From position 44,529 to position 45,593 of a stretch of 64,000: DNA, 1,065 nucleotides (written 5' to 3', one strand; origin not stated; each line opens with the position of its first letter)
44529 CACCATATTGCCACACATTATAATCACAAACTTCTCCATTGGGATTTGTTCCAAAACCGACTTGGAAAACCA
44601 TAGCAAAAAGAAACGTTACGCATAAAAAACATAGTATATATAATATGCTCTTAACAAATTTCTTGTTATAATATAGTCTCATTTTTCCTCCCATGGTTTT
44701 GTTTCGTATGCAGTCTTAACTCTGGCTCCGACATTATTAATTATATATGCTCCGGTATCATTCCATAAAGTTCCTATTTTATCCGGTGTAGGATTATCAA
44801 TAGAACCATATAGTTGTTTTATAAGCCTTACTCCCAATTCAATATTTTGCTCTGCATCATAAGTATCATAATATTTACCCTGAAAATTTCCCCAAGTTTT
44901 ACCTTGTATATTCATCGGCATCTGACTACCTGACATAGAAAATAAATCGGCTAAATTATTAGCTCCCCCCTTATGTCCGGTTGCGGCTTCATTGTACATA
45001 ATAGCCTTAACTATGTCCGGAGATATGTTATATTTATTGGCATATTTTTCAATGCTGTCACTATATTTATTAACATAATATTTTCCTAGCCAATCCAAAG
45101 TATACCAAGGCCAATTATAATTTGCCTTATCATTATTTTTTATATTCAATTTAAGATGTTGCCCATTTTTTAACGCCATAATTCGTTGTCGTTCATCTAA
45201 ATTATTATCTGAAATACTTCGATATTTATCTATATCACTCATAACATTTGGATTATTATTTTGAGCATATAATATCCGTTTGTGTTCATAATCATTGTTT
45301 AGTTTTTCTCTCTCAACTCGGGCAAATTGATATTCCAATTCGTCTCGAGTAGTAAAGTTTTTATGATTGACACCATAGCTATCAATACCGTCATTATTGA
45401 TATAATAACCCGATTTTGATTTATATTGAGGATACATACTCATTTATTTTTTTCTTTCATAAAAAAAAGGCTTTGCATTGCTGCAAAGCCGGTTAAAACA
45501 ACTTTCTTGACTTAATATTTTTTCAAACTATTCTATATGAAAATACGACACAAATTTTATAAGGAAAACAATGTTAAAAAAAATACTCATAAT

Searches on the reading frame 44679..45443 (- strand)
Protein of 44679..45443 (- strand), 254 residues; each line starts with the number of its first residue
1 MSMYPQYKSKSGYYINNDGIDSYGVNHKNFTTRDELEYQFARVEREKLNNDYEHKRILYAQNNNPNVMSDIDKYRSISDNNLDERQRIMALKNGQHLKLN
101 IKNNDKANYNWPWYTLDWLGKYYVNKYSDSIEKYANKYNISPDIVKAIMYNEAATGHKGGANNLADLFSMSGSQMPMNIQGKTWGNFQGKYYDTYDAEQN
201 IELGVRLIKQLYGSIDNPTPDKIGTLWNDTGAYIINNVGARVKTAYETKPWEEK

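Call 5: search_protein_families(library=pfam, proteins=[window:44679-45443:-], max_evalue=0.1)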
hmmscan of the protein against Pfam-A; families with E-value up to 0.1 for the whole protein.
window:44679-45443:- (254 aa): 1 family
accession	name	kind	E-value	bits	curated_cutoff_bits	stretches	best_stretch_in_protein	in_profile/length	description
PF01464.25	SLT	-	4.5e-05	23.4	21.3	1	130-233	2-94/117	Transglycosylase SLT domain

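Call 9: find_encoding_contigs(protein=window:44679-45443:-, flank=10000, max_places=6)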
Protein window:44679-45443:- (254 aa): 4 contigs read that carry it; 2 places shown.
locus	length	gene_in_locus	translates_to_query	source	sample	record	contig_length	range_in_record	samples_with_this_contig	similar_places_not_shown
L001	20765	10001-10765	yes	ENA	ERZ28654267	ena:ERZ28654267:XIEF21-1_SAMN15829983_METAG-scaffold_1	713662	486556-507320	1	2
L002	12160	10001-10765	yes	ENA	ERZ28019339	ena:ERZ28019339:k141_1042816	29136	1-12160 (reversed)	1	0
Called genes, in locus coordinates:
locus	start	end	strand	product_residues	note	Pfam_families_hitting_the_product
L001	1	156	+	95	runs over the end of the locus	-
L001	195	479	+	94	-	-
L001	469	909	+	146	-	PF07486:Hydrolase_2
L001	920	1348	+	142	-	-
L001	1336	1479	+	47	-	-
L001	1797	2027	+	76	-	-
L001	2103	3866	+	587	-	PF00664:ABC_membrane, PF00005:ABC_tran, PF02463:SMC_N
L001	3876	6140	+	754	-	PF01136:Peptidase_U32, PF12392:DUF3656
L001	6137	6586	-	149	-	-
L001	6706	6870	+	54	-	-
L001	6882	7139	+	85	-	-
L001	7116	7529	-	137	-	-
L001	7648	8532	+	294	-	PF05838:Glyco_hydro_108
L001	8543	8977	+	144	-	-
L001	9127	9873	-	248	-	-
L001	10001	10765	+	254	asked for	-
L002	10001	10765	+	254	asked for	-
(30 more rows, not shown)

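Call 10: search_protein_families(library=ncbifam, proteins=[window:44679-45443:-], max_evalue=0.01)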
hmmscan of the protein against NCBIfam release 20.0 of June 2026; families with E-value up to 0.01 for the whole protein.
window:44679-45443:- (254 aa): 0 families

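Call 23: search_protein_families(library=phrogs, proteins=[window:44679-45443:-], max_evalue=0.01)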
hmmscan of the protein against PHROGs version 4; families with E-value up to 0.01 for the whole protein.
window:44679-45443:- (254 aa): 0 families

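Call 28: search_solved_structures(query=window:44679-45443:-, max_evalue=1)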
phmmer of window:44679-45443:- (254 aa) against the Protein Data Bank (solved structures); distinct sequences matched with E-value up to 1: 3.
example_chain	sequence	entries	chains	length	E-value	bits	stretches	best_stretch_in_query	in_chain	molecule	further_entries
8bl3_A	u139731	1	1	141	0.0064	19.6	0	84-121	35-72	scIg12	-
8bl6_A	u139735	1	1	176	0.011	18.9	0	84-133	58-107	dIG14-scdim-EF62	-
7skp_A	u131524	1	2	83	0.81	12.7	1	84-121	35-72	De novo synthetic protein DIG14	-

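Call 54: find_homologous_proteins(query=window:44679-45443:-, max_evalue=0.001)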
Query window:44679-45443:- (254 aa): 134 proteins with E <= 0.001 among 249 candidates; the best 120 are listed.
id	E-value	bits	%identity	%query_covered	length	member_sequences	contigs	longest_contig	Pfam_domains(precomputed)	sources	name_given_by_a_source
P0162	9.1e-169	578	100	100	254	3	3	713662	-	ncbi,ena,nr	ncbi:MAG: hypothetical protein IJZ59_02800 [Alphaproteobacteria bacterium]|nr:hypothetical protein [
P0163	1.5e-112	394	72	100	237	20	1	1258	-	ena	-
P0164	1.3e-98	348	60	99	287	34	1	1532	-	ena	-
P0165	1.6e-95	338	60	99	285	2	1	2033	-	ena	-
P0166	1.1e-83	299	66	68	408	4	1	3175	-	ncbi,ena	-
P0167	4.0e-82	294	72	73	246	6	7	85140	-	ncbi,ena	-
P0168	6.5e-80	287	59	83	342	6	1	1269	-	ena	-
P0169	3.3e-79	284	64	68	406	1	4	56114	-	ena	-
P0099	4.1e-79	284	64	68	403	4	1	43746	-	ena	-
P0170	8.5e-79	283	53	99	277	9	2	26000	-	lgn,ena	-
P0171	2.9e-78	281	64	68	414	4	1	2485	-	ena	-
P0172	4.7e-74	268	56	92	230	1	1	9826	PF01464.26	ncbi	-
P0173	9.6e-74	266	64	76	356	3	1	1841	-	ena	-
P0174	3.2e-69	252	57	82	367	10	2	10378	PF04233.20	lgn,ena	-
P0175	2.7e-68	249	65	68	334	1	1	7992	-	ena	-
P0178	6.4e-64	234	60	70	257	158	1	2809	PF01464.26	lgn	-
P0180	3.2e-63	232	59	74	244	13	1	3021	PF01464.26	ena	-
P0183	2.6e-61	226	59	69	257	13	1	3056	PF01464.26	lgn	-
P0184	8.3e-61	224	52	87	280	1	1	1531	PF01464.26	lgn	-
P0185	9.7e-61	224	58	74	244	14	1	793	PF01464.26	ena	-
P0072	1.4e-60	223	42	100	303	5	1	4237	PF01464.26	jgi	-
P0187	5.4e-60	221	60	68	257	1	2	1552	PF01464.26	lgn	-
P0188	1.1e-59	220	59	69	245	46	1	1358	PF01464.26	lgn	-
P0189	3.2e-59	219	61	65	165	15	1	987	PF01464.26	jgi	-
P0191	1.8e-58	216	57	69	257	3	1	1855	PF01464.26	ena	-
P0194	3.3e-57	212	61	69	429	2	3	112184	PF01464.26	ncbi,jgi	jgi:hypothetical protein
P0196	1.3e-56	210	65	56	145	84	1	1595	PF01464.26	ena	-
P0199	8.7e-56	208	57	69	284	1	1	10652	PF01464.26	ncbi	-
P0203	8.9e-51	191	54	68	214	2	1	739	PF01464.26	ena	-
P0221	9.6e-46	175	49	70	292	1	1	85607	PF04233.20,PF01464.26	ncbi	-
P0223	6.1e-45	172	50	69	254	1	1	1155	PF01464.26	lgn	-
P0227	6.8e-43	165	49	69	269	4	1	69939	PF01464.26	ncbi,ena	-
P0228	1.3e-42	165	49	69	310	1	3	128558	PF01464.26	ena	-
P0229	1.5e-42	164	49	69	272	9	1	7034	PF01464.26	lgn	-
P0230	1.9e-42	164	49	69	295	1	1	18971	PF01464.26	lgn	-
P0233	9.5e-42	162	49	69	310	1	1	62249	PF01464.26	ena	-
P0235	1.3e-41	161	49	69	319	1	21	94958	PF01464.26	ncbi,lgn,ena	-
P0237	2.4e-41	160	49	69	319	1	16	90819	-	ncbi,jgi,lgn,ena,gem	jgi:hypothetical protein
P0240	4.2e-40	156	49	67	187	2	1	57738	PF01464.26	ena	-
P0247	2.1e-35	141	44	71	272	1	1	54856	PF01464.26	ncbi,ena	-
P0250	4.4e-34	137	48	56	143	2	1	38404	PF01464.26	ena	-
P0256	3.4e-21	94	84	22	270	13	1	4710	PF16754.11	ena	-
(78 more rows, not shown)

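Call 64: find_encoding_contigs(protein=P0221, flank=10000, max_places=1)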
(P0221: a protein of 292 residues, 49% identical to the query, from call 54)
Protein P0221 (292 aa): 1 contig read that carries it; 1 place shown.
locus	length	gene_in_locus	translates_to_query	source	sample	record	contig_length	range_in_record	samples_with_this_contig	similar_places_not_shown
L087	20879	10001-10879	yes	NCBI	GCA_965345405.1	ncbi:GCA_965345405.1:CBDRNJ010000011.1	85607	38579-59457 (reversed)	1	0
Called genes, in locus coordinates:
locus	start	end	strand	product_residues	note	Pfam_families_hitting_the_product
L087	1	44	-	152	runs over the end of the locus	-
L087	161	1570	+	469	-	PF08245:Mur_ligase_M, PF02875:Mur_ligase_C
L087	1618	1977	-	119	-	-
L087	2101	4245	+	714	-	-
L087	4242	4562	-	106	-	PF04977:DivIC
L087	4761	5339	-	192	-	PF05307:Bundlin (weak), PF08805:PilS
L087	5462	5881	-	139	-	-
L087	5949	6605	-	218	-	PF01726:LexA_DNA_bind, PF00717:Peptidase_S24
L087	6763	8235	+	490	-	PF01336:tRNA_anti-codon, PF01409:tRNA-synt_2d (faint), PF00152:tRNA-synt_2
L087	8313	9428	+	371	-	PF04748:Polysacc_deac_2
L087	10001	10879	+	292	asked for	PF04233:Phage_Mu_F (weak), PF01464:SLT (weak)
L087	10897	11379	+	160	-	-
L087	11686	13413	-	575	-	PF00078:RVT_1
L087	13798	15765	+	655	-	PF03235:GmrSD_N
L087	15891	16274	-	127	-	-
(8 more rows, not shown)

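Call 65: find_encoding_contigs(protein=P0237, flank=10000, max_places=2)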
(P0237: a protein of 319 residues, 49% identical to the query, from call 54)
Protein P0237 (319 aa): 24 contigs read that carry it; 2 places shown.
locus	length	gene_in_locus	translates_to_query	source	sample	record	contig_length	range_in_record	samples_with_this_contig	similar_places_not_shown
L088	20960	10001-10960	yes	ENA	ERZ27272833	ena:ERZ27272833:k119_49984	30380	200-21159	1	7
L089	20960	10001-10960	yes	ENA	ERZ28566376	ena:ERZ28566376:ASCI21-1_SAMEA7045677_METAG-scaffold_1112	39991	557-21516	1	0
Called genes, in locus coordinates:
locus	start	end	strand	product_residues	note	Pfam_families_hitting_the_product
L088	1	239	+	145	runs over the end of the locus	?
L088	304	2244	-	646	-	PF02554:CstA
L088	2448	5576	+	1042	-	PF02415:Chlam_PMP (faint), PF03212:Pertactin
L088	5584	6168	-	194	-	-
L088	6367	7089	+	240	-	-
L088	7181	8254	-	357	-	PF00959:Phage_lysozyme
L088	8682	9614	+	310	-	-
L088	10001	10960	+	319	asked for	-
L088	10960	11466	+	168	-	-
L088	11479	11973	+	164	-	-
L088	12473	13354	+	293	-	-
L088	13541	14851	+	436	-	PF13173:AAA_14, PF13635:DUF4143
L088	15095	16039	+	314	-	PF08878:HamA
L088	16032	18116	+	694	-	PF00270:DEAD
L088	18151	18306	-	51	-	-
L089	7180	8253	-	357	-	PF00959:Phage_lysozyme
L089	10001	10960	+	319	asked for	-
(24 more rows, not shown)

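Call 70: predict_structure(alignment_id=A5)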
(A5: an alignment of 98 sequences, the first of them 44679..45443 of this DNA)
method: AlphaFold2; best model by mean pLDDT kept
length: 254 residues; sequences in the alignment: 98
mean_pLDDT: 81.5   pTM: 0.68
mean pLDDT of the five models: 81.5, 80.4, 80.4, 79.6, 78.0
residues with pLDDT >= 90: 131; 70-90: 63; 50-70: 32; < 50: 28
segments of 3 or more residues with pLDDT < 50: 67-76, 158-171
pLDDT, mean of each block of 10 residues (from residue 1): 59 78 84 76 68 53 50 59 88 93 95 90 97 98 98 70 36 78 91 95 98 96 95 94 97 86
secondary structure, 60 per line:
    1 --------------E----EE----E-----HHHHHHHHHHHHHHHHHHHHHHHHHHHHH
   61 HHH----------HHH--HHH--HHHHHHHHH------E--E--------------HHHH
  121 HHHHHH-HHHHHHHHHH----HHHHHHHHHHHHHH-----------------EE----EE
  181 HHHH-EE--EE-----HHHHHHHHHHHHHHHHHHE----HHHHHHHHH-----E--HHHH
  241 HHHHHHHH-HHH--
elements in order: H32-63 H84-92 H117-126 H128-137 H142-155 H181-184 H197-214 H220-228 H237-248

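Call 72: fold_search(model_id=the predicted structure, library=pdb)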
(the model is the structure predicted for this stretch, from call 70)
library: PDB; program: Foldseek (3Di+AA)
matches with E <= 10: 131; with E <= 0.001: 0
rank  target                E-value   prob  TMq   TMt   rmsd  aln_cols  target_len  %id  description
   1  4c5f_A                2.7e-03  1.00  0.33  0.26   8.0       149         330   18  Structure of Lytic Transglycosylase MltC from Escherichia coli at 2.3 A resolution. (released 2014-07-23)
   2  2y8p_A                8.5e-03  1.00  0.36  0.46   8.9       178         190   12  Crystal Structure of an Outer Membrane-Anchored Endolytic Peptidoglycan Lytic Transglycosylase (MltE) from Escherichia (released 2011-04-13)
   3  4p11                  1.3e-02  1.00  0.36  0.22   6.2       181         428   12  Native crystal structure of MltF Pseudomonas aeruginosa (released 2015-03-18)
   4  3t36_A                1.4e-02  1.00  0.35  0.46   7.9       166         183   14  Crystal structure of lytic transglycosylase MltE from Eschericha coli (released 2012-07-25)
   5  3t36_B                2.3e-02  1.00  0.36  0.48   8.9       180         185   11  Crystal structure of lytic transglycosylase MltE from Eschericha coli (released 2012-07-25)
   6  3t36_D                2.6e-02  1.00  0.34  0.46   9.2       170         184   12  Crystal structure of lytic transglycosylase MltE from Eschericha coli (released 2012-07-25)
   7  4cfo_A                3.0e-02  0.99  0.31  0.25   8.4       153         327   17  Structure of Lytic Transglycosylase MltC from Escherichia coli in complex with tetrasaccharide at 2.9 A resolution. (released 2014-07-23)
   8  2y8p_B                3.5e-02  0.99  0.35  0.46   8.6       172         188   12  Crystal Structure of an Outer Membrane-Anchored Endolytic Peptidoglycan Lytic Transglycosylase (MltE) from Escherichia (released 2011-04-13)
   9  4hjy_A                3.5e-02  0.99  0.35  0.47   9.1       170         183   14  2.4 A Crystal structure of E. coli MltE-E64Q with bound chitopentaose (released 2012-10-24)
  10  5aa1_A                4.6e-02  0.99  0.37  0.24   6.8       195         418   12  Crystal structure of MltF from Pseudomonas aeruginosa in complex with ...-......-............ (released 2016-10-12)
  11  4hjv_D                4.6e-02  0.99  0.35  0.48   9.1       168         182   14  Crystal structure of E. coli MltE with bound bulgecin and murodipeptide (released 2012-10-24)
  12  5aa2_B                4.8e-02  0.99  0.30  0.19   7.4       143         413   14  Crystal structure of MltF from Pseudomonas aeruginosa in complex with NAM-pentapeptide. (released 2016-10-12)
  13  3mgw                  4.8e-02  0.97  0.30  0.39   7.0       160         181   16  Thermodynamics and structure of a salmon cold-active goose-type lysozyme (released 2010-05-05)
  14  4owd                  5.7e-02  1.00  0.36  0.22   6.2       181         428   12  Crystal structure of MltF from Pseudomonas aeruginosa complexed with cysteine (released 2015-03-18)
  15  6ghz_B                6.0e-02  1.00  0.35  0.45   5.3       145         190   16  Structure of Lytic Transglycosylase MltE mutant Y192F from E.coli (released 2018-10-31)
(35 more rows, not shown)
